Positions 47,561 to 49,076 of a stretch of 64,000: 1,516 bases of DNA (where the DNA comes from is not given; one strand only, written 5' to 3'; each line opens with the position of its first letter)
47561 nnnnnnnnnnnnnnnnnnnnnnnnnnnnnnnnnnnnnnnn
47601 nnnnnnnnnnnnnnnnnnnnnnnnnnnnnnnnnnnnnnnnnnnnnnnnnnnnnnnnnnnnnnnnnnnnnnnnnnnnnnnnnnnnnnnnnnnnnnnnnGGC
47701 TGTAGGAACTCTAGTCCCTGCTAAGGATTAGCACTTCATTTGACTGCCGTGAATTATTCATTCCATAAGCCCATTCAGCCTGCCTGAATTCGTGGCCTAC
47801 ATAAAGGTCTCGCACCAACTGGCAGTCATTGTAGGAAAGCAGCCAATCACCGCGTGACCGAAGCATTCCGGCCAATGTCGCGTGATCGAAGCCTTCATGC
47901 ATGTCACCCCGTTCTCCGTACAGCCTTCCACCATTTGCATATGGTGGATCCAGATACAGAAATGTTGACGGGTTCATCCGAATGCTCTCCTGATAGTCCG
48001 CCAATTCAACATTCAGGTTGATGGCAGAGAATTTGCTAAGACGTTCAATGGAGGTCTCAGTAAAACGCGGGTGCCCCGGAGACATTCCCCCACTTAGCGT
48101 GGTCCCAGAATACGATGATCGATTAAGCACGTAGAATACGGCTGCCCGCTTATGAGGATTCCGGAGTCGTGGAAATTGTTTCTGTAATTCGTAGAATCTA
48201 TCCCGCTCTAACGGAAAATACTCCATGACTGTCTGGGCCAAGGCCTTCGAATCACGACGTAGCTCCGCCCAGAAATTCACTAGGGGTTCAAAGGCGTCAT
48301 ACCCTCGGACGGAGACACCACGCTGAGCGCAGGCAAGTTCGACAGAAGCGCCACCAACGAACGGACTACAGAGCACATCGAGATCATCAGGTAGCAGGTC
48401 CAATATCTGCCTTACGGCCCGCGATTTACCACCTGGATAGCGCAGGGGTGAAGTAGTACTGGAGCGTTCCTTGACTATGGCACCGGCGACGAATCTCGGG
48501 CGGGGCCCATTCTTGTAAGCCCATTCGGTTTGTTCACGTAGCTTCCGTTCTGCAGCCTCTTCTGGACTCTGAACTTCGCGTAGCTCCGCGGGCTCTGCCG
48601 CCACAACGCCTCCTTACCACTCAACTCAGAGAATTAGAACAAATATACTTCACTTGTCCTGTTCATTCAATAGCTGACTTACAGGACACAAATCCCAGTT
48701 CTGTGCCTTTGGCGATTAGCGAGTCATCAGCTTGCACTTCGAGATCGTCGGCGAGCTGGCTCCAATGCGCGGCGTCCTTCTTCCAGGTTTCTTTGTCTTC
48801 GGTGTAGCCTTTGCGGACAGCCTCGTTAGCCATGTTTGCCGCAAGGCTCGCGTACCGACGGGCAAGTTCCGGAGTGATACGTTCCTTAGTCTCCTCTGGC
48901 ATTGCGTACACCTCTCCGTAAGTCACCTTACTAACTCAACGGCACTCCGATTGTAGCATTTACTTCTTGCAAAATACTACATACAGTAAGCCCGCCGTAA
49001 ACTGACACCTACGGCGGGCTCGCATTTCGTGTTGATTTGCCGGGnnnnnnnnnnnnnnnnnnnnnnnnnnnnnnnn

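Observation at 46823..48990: AT-rich islet with an R-M-like operon: small ORF, Dam-family MTase and candidate REase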

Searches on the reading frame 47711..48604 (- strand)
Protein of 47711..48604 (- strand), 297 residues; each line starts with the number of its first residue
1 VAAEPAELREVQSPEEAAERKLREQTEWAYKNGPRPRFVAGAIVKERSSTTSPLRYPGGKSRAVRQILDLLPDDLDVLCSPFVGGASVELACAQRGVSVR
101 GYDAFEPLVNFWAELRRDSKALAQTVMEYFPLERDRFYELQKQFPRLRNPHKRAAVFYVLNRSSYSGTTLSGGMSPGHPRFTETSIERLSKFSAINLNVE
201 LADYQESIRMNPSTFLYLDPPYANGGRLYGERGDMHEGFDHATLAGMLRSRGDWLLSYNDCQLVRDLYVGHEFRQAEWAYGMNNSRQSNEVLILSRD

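Call 3: search_protein_families(library=pfam, proteins=[window:47711-48604:-], max_evalue=1)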
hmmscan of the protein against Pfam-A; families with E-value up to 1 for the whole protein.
window:47711-48604:- (297 aa): 1 family
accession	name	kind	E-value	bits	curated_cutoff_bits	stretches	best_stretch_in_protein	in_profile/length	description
PF02086.21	MethyltransfD12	-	7e-27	95.2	22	1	56-277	1-248/253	D12 class N6 adenine-specific DNA methyltransferase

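Call 4: search_protein_families(library=ncbifam, proteins=[window:47711-48604:-], max_evalue=1)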
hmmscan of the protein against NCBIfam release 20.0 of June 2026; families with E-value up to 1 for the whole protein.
window:47711-48604:- (297 aa): 2 families
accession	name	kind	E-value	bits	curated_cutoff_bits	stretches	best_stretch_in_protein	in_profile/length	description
TIGR00571.1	dam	subfamily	9.7e-24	84.5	114.85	1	52-287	3-255/267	Dam family site-specific DNA-(adenine-N6)-methyltransferase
NF008152.0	PRK10904.1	equivalog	1.6e-09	37.5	441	1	54-224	8-186/271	adenine-specific DNA-methyltransferase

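Call 5: search_protein_families(library=padloc, proteins=[window:47711-48604:-], max_evalue=1)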
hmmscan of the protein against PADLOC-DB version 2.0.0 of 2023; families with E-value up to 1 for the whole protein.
window:47711-48604:- (297 aa): 19 families
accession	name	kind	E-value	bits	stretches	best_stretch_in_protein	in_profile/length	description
PDLC03247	MTase_II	-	7e-50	167.8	1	51-289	3-253/282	Type II methyltransferase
PDLC03717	oMTase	-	6.2e-37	125.5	1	51-288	3-253/285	orphan methyltransferase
PDLC03281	MTase_II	-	5.3e-34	116.3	1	51-285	32-281/309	Type II methyltransferase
PDLC03294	MTase_II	-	3.1e-24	84.1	1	51-288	5-259/272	Type II methyltransferase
PDLC04018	PD-Lambda-5_B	-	1.6e-23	81.5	1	49-296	3-271/291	-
PDLC03729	oMTase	-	1.1e-17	62.4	1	51-274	5-243/275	orphan methyltransferase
PDLC03735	oMTase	-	7.2e-13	46.6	1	50-279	6-261/284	orphan methyltransferase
PDLC03358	MTase_II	-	2.2e-12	44.9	1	50-281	4-258/301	Type II methyltransferase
PDLC03383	MTase_II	-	1.8e-10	38.7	2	44-119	12-85/318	Type II methyltransferase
PDLC03266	MTase_II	-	1.4e-09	35.8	1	52-223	16-198/285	Type II methyltransferase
PDLC03253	MTase_II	-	1.8e-08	32.4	1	54-284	7-239/253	Type II methyltransferase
PDLC04019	PD-Lambda-5_B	-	4.9e-07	27.8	1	51-177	4-135/167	-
PDLC03287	MTase_II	-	3.5e-06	24.1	1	44-223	357-551/646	Type II methyltransferase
PDLC03302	MTase_II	-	3.8e-06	23.9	1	49-261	358-579/626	Type II methyltransferase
PDLC03261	MTase_II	-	5.6e-06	22.9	1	50-223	23-204/643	Type II methyltransferase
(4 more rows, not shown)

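Call 7: search_solved_structures(query=window:47711-48604:-, max_evalue=0.001, show_alignments=1)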
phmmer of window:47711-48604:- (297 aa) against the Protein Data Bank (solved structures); distinct sequences matched with E-value up to 0.001: 8.
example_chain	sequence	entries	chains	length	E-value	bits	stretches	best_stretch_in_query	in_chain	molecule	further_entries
7m6b_B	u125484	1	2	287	2.3e-33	119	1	53-289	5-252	Site-specific DNA-methyltransferase (adenine-specific)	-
4rtj_A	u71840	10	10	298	1e-06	31.5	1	52-224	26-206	DNA adenine methylase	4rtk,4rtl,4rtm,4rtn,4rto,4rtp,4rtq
2dpm_A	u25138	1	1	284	1.2e-06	31.3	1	50-277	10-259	PROTEIN (ADENINE-SPECIFIC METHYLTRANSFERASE DPNII 1)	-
2g1p_A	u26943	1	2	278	1.2e-06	31.3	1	54-224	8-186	DNA adenine methylase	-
2ore_D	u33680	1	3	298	2.6e-06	30.2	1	52-224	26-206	DNA adenine methylase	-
4gbe_D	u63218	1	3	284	2.9e-06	30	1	53-224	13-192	DNA adenine methylase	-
4gol_D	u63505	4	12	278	3.1e-06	30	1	54-224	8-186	DNA adenine methylase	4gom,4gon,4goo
7dvh_A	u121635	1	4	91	0.00076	22.1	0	167-207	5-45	reDPBB_sym4 protein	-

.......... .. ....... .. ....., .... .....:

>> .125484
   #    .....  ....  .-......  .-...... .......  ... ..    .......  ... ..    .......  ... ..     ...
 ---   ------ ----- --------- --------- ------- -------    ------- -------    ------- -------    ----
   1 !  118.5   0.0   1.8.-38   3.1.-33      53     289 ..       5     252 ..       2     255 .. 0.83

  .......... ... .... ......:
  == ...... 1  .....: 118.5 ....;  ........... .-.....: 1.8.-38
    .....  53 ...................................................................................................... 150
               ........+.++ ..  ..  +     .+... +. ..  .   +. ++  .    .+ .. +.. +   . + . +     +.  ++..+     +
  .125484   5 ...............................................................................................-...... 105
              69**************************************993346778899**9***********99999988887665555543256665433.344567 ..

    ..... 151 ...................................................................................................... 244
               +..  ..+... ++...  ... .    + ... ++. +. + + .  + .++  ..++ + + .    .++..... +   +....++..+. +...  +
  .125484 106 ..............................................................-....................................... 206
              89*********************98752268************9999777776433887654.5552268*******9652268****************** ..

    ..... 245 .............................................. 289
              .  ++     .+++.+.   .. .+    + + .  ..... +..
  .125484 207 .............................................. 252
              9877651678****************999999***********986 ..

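Call 22: find_homologous_proteins(query=window:47711-48604:-, max_evalue=1e-10)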
Query window:47711-48604:- (297 aa): 2706 proteins with E <= 1e-10 among 4830 candidates; the best 120 are listed.
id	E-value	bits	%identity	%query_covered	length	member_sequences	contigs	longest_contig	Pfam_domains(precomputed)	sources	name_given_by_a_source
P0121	5.7e-175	599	90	97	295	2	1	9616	PF02086.22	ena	-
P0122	4.3e-107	376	66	85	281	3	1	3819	PF02086.22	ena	-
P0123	2.0e-104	367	65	83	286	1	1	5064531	PF02086.22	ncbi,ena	-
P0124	2.7e-104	367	65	85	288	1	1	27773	PF02086.22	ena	-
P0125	4.6e-104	366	66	83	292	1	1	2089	PF02086.22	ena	-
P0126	5.2e-104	366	63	87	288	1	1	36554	PF02086.22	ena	-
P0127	1.7e-103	364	65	85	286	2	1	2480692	PF02086.22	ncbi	-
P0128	2.5e-103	363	67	83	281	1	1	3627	PF02086.22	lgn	-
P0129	5.8e-103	362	63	84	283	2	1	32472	PF02086.22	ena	-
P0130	6.0e-103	362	63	84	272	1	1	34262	PF02086.22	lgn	-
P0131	1.1e-102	361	65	83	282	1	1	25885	PF02086.22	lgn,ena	-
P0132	1.8e-102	361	60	92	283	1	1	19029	PF02086.22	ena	-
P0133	2.4e-102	360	61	86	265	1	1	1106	PF02086.22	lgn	-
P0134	4.2e-102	359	63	84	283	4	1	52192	PF02086.22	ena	-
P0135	4.3e-102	359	63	82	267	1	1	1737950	PF02086.22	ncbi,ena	-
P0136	4.3e-102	359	62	86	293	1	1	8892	PF02086.22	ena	-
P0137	4.9e-102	359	63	84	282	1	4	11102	PF02086.22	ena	-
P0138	1.0e-101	358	65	84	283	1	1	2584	PF02086.22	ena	-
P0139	2.9e-101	357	55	99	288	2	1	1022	PF02086.22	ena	-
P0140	3.1e-101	357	64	84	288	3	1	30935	PF02086.22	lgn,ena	-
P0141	3.1e-101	357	62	85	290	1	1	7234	PF02086.22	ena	-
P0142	3.4e-101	356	61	84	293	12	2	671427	PF02086.22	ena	-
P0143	7.9e-101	355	63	83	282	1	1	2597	PF02086.22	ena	-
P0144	1.0e-100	355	64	83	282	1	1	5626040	PF02086.22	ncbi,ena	-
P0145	1.3e-100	355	62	83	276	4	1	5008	PF02086.22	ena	-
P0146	1.5e-100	354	63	84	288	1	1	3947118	PF02086.22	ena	-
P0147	1.7e-100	354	60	87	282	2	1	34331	PF02086.22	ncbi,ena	-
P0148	2.1e-100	354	63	83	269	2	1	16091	PF02086.22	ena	-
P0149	2.6e-100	354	62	84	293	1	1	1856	PF02086.22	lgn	-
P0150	5.7e-100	352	61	84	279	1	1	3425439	PF02086.22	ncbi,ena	-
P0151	9.1e-100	352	60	85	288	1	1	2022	PF02086.22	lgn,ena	-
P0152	1.1e-99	351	61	83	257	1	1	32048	PF02086.22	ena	-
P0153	1.2e-99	351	62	84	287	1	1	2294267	PF02086.22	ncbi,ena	-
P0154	1.3e-99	351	63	83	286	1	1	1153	PF02086.22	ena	-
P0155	1.4e-99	351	61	83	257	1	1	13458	PF02086.22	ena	-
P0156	2.2e-99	350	60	84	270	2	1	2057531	PF02086.22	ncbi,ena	-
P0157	2.8e-99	350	63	86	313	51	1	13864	PF02086.22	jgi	-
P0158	2.9e-99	350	62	86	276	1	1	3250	PF02086.22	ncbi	-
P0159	3.6e-99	350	63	83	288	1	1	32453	PF02086.22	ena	-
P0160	3.6e-99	350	60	84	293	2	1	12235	PF02086.22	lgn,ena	-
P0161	4.0e-99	350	57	91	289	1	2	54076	PF02086.22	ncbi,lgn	-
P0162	5.8e-99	349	61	85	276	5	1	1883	PF02086.22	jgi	jgi:DNA adenine methylase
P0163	6.5e-99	349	62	87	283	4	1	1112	PF02086.22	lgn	-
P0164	8.4e-99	349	62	82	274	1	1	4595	PF02086.22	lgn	-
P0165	1.7e-98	348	61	84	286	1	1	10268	PF02086.22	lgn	-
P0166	2.0e-98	347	64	83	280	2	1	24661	PF02086.22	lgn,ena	-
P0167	2.6e-98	347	63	83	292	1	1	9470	PF02086.22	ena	-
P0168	3.3e-98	347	60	84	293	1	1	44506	PF02086.22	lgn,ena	-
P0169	3.3e-98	347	59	86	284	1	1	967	PF02086.22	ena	-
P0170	4.3e-98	346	62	84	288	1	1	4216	PF02086.22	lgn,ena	-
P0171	1.1e-97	345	61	84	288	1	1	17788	PF02086.22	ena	-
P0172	1.6e-97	344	60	85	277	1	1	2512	PF02086.22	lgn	-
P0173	1.8e-97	344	58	93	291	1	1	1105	PF02086.22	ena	-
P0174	1.9e-97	344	61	84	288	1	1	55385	PF02086.22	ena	-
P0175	2.4e-97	344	61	83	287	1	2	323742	PF02086.22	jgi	jgi:DNA adenine methylase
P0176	2.7e-97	344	61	83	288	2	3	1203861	PF02086.22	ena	-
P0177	2.8e-97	344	56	97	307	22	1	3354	PF02086.22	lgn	-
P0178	4.6e-97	343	58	85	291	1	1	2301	PF02086.22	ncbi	-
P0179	5.0e-97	343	62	84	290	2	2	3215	PF02086.22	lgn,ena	-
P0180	5.6e-97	343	59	85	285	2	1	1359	PF02086.22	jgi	-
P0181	5.6e-97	343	61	84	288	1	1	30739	PF02086.22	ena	-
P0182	9.1e-97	342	59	85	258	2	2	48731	PF02086.22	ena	-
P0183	1.2e-96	342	59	86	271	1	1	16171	PF02086.22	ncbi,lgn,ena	-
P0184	1.7e-96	341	56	100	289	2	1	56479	PF02086.22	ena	-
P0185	1.7e-96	341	61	83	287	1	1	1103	PF02086.22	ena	-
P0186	2.1e-96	341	60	83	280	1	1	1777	PF02086.22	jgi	jgi:DNA adenine methylase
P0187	2.5e-96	340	60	84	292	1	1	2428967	PF02086.22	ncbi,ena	-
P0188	2.7e-96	340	61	83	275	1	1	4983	PF02086.22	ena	-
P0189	3.0e-96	340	59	83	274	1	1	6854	PF02086.22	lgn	-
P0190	3.8e-96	340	61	82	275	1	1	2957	PF02086.22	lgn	-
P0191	4.1e-96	340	59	83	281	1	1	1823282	PF02086.22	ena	-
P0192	4.8e-96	340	59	87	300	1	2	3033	PF02086.22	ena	-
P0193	5.0e-96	340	51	98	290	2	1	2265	PF02086.22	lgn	-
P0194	1.1e-95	338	60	84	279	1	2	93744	PF02086.22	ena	-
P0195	2.3e-95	337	60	84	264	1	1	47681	PF02086.22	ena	-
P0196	2.5e-95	337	60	83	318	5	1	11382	PF02086.22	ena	-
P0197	2.9e-95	337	59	83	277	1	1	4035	PF02086.22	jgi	-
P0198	3.8e-95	337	61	84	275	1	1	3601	PF02086.22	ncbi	-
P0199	4.5e-95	336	59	84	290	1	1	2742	PF02086.22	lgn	-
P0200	5.0e-95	336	62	84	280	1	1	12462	PF02086.22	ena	-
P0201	7.6e-95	336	59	86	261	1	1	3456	PF02086.22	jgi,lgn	-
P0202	7.9e-95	336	60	83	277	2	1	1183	PF02086.22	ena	-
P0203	8.3e-95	335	60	83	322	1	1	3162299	PF02086.22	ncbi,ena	-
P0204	9.1e-95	335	61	84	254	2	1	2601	PF02086.22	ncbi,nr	ncbi:MAG: DNA adenine methylase [Gemmatimonadetes bacterium]|nr:DNA adenine methylase [Gemmatimonado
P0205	9.2e-95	335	59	89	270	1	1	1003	PF02086.22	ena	-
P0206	9.3e-95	335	59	83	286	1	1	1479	PF02086.22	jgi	-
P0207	1.1e-94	335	58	89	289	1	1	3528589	PF02086.22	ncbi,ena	-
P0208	1.5e-94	335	58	84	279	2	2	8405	PF02086.22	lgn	-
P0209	1.5e-94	335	59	85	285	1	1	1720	PF02086.22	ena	-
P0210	1.7e-94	335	59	84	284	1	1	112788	PF02086.22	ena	-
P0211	1.9e-94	334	55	95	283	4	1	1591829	PF02086.22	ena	-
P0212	2.1e-94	334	59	86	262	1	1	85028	PF02086.22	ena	-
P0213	3.1e-94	334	56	97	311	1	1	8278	PF02086.22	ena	-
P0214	3.5e-94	333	62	83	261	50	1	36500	PF02086.22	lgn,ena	-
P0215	4.0e-94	333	60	83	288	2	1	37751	PF02086.22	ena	-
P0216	4.4e-94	333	57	84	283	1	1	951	PF02086.22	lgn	-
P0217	5.0e-94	333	57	85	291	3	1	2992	PF02086.22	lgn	-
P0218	8.5e-94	332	61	83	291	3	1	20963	PF02086.22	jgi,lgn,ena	-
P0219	1.0e-93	332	58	83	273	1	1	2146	PF02086.22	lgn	-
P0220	1.1e-93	332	59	84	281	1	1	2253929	PF02086.22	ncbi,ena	-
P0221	1.2e-93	332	59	83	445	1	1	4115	PF00239.27,PF02086.22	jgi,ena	-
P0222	1.2e-93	332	59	83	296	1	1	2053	PF02086.22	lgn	-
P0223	1.5e-93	331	58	83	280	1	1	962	PF02086.22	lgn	-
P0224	2.1e-93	331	61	85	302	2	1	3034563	PF02086.22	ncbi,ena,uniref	ncbi:DNA adenine methylase [Candidatus Spongiihabitans sp.]|uniref:DNA adenine methylase n=1 Tax=Can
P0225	2.9e-93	330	58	83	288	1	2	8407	PF02086.22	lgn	-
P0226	3.1e-93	330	58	83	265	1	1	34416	PF02086.22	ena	-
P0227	3.1e-93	330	59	84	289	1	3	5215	PF02086.22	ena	-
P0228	3.9e-93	330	59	85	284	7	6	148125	PF02086.22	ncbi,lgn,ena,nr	ncbi:MAG: DNA adenine methylase [Gammaproteobacteria bacterium]|nr:DNA adenine methylase [Gammaprote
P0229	3.9e-93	330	61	84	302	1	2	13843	PF02086.22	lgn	-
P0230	4.0e-93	330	59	83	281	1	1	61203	PF02086.22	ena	-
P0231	4.1e-93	330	59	83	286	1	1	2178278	PF02086.22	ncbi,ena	-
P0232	4.7e-93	330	59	83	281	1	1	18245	PF02086.22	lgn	-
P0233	5.2e-93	330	59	84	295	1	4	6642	PF02086.22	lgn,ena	-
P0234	5.7e-93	329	59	83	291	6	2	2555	PF02086.22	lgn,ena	-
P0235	5.8e-93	329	61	82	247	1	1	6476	PF02086.22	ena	-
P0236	6.4e-93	329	59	83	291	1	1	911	PF02086.22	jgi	-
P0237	7.2e-93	329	57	85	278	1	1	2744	PF02086.22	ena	-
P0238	7.7e-93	329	58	83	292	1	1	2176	PF02086.22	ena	-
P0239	7.9e-93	329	59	85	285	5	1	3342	PF02086.22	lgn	-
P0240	9.5e-93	329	60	83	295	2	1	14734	PF02086.22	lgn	-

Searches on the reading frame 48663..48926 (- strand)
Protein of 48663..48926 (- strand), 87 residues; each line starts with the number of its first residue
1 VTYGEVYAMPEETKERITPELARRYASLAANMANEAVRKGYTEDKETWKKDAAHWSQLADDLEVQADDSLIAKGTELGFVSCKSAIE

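Call 3: search_protein_families(library=pfam, proteins=[window:48663-48926:-], max_evalue=1)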
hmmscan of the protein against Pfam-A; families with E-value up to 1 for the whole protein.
window:48663-48926:- (87 aa): 0 families

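Call 4: search_protein_families(library=ncbifam, proteins=[window:48663-48926:-], max_evalue=1)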
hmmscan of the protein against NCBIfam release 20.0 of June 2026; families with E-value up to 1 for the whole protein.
window:48663-48926:- (87 aa): 2 families
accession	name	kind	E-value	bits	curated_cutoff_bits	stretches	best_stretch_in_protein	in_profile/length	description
TIGR04319.1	SerAla_Lrha_rpt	domain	0.028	14.6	120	1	22-67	66-111/175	Ser-Ala-175 repeat protein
NF010452.0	PRK13879.1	equivalog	0.071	12.3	286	1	21-59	142-180/255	P-type conjugative transfer protein TrbJ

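Call 5: search_protein_families(library=padloc, proteins=[window:48663-48926:-], max_evalue=1)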
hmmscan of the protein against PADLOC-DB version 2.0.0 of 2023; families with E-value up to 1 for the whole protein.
window:48663-48926:- (87 aa): 0 families

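Call 40: search_protein_representatives(protein=window:48663-48902:-)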
Query: 79 residues. Proteins with E-value up to 0.001 (for the whole library): 7; up to 1e-10: 1; up to 1e-30: 1. The best 7 are listed.
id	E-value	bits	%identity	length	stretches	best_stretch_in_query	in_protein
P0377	7.5e-45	165.8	100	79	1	1-79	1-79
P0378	3.1e-10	56.2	32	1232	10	27-62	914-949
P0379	2.0e-06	44.1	34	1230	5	10-42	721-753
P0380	4.3e-06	43.1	31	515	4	20-59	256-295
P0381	4.0e-04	36.8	29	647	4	21-72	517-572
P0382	5.0e-04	36.5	28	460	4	10-42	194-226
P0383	8.9e-04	35.7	35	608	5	34-61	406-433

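Call 41: search_protein_families(library=pfam, proteins=[P0378, P0380], max_evalue=0.01)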
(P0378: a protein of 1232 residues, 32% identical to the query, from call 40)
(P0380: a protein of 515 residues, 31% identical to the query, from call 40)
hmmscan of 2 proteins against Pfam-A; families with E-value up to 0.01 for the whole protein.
P0378 (1232 aa): 1 family
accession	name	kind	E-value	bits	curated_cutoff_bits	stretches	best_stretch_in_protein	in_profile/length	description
PF23304.1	GAE_BBS1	-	1.9e-09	38.2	27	0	920-971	37-89/105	Bardet-Biedl syndrome 1 protein, GAE domain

P0380 (515 aa): 2 families
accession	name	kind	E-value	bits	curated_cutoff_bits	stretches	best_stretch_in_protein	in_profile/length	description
PF21998.2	FERM_C1_MyoVII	-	0.0013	19.3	27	0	297-324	18-45/97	Myosin-X FERM PH domain-like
PF17851.8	GH43_C2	-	0.0048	17.1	22.7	0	212-298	81-168/203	Beta xylosidase C-terminal Concanavalin A-like domain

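Call 64: predict_structure(protein=window:48663-48902:-)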
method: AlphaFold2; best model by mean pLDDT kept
length: 79 residues; sequences in the alignment: 1
mean_pLDDT: 69.7   pTM: 0.49
mean pLDDT of the five models: 69.7, 63.9, 60.6, 57.3, 55.4
residues with pLDDT >= 90: 1; 70-90: 46; 50-70: 8; < 50: 24
segments of 3 or more residues with pLDDT < 50: 1-5, 62-68, 70-79
pLDDT, mean of each block of 10 residues (from residue 1): 54 86 88 83 86 67 49 41
secondary structure, 60 per line:
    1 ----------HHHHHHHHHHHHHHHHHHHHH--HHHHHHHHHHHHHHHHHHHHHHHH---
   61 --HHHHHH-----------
elements in order: H11-31 H34-57 H63-68
